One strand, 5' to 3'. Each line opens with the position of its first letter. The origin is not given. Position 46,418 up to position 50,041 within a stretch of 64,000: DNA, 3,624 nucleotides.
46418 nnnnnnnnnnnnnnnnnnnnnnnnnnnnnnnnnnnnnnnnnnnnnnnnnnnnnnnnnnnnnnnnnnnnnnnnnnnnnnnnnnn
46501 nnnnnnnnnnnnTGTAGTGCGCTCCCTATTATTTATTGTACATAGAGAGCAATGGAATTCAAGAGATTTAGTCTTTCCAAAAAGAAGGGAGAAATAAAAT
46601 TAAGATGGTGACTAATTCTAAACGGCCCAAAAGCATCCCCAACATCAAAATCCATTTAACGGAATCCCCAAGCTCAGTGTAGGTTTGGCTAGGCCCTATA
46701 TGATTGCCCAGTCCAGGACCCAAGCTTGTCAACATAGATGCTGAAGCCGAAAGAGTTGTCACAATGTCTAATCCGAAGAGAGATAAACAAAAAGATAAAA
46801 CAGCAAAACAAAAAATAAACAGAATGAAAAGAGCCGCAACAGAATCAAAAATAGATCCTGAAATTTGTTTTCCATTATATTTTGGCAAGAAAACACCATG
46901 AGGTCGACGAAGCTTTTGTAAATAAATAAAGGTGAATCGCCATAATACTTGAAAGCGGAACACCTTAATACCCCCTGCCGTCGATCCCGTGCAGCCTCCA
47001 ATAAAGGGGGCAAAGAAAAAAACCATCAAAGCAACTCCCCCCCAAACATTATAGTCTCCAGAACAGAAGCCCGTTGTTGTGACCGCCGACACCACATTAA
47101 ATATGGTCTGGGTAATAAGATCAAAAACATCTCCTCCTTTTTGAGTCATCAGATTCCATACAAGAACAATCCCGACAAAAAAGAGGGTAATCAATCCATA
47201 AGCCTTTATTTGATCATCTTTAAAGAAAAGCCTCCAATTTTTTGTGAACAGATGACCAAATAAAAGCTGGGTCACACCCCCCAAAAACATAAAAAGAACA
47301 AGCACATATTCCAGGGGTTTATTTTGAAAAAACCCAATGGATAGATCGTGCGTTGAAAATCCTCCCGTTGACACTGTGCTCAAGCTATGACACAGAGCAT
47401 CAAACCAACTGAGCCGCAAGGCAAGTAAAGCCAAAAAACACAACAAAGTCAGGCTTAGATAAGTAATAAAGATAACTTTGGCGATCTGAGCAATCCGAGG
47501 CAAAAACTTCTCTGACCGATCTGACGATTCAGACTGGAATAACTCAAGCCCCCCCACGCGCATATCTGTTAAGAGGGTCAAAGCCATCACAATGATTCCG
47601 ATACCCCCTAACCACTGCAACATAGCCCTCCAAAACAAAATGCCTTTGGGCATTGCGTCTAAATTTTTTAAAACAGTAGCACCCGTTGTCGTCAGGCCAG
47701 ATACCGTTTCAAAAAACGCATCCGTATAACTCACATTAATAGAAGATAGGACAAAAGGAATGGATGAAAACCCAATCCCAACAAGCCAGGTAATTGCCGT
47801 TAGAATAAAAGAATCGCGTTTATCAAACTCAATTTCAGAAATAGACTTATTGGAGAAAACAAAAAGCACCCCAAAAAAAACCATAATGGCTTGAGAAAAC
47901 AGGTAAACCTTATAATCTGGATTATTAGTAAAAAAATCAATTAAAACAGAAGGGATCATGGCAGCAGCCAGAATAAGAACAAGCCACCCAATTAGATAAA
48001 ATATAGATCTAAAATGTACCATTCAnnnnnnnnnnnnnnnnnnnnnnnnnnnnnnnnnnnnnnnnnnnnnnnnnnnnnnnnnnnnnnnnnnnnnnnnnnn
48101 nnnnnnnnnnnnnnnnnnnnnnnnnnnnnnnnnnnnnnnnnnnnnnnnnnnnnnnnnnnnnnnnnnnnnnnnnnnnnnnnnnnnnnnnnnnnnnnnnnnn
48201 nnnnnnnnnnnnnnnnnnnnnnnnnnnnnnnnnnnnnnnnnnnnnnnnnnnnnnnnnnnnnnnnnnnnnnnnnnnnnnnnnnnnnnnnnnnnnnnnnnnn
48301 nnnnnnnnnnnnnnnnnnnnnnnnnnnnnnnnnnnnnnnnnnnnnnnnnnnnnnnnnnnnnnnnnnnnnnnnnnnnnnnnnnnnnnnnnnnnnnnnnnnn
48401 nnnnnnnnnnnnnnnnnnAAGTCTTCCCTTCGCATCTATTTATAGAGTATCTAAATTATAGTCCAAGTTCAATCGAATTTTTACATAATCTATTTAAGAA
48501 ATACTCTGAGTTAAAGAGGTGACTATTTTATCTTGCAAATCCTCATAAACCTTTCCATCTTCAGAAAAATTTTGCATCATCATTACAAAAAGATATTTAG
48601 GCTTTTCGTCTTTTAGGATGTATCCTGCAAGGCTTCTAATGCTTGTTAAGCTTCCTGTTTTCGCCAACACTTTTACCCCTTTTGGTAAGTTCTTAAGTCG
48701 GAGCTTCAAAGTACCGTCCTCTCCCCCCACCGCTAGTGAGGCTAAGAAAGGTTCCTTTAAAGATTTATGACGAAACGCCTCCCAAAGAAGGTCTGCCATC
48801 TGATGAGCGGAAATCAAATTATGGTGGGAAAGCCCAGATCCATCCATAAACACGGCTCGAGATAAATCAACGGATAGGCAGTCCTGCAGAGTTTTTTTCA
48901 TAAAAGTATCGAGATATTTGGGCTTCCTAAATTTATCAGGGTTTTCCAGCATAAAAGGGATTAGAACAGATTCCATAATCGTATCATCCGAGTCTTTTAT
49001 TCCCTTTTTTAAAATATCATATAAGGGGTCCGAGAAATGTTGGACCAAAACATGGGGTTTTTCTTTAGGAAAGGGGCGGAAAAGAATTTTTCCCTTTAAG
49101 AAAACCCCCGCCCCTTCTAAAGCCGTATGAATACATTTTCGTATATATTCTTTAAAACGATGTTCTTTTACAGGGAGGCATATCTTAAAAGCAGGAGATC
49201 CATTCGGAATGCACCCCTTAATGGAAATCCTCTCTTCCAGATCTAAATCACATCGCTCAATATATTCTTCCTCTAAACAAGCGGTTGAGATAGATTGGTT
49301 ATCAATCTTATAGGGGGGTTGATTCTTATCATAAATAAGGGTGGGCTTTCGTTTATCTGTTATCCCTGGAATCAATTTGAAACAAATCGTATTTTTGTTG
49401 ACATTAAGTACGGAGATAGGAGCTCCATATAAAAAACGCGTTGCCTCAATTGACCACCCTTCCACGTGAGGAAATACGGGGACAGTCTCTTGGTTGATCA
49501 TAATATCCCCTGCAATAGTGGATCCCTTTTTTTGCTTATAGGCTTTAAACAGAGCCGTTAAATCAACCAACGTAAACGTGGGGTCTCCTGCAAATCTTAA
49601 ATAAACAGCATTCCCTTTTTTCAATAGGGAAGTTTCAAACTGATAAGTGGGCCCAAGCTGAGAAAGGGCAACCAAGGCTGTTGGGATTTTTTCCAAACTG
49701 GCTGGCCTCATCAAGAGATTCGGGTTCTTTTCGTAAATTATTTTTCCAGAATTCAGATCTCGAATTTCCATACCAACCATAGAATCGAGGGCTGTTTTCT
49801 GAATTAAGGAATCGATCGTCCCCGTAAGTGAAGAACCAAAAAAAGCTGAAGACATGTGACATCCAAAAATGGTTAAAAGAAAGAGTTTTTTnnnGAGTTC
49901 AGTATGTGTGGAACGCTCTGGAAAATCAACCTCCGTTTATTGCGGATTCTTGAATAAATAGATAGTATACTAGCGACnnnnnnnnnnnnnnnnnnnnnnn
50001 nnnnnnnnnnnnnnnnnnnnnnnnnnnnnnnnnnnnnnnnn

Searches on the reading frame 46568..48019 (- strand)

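Call 31: search_protein_families(library=pfam, proteins=[window:46568-48019:-], max_evalue=0.00001)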
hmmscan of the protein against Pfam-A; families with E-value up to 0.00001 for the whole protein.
window:46568-48019:- (483 aa): 1 family
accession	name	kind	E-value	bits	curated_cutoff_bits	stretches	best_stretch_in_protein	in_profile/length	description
PF02386.22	TrkH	-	6.1e-53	180.5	27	1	45-477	5-491/502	Cation transport protein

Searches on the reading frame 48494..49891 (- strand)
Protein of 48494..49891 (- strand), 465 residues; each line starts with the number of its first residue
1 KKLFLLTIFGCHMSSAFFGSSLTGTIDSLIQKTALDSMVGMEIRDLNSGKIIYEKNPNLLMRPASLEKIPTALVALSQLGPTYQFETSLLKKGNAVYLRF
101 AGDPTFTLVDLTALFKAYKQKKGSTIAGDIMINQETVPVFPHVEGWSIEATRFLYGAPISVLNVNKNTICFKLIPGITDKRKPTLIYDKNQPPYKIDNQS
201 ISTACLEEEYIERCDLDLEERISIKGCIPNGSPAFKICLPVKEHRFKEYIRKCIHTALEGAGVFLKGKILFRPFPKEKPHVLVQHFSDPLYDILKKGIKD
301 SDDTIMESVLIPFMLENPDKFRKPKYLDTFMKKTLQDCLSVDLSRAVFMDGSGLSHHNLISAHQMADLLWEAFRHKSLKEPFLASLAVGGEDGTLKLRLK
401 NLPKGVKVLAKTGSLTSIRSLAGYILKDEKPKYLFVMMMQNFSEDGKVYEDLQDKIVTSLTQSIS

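Call 31: search_protein_families(library=pfam, proteins=[window:48494-49891:-], max_evalue=0.00001)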
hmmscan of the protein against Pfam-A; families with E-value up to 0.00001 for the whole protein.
window:48494-49891:- (465 aa): 3 families
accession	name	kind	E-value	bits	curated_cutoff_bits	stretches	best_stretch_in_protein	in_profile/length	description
PF02113.21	Peptidase_S13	-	2.8e-73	247.6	22.8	1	23-461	2-442/444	D-Ala-D-Ala carboxypeptidase 3 (S13) family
PF00768.25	Peptidase_S11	-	1.1e-07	32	27.6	0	44-77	18-51/239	D-alanyl-D-alanine carboxypeptidase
PF13354.11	Beta-lactamase2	-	4.6e-07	29.8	22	0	344-439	130-214/214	Beta-lactamase enzyme family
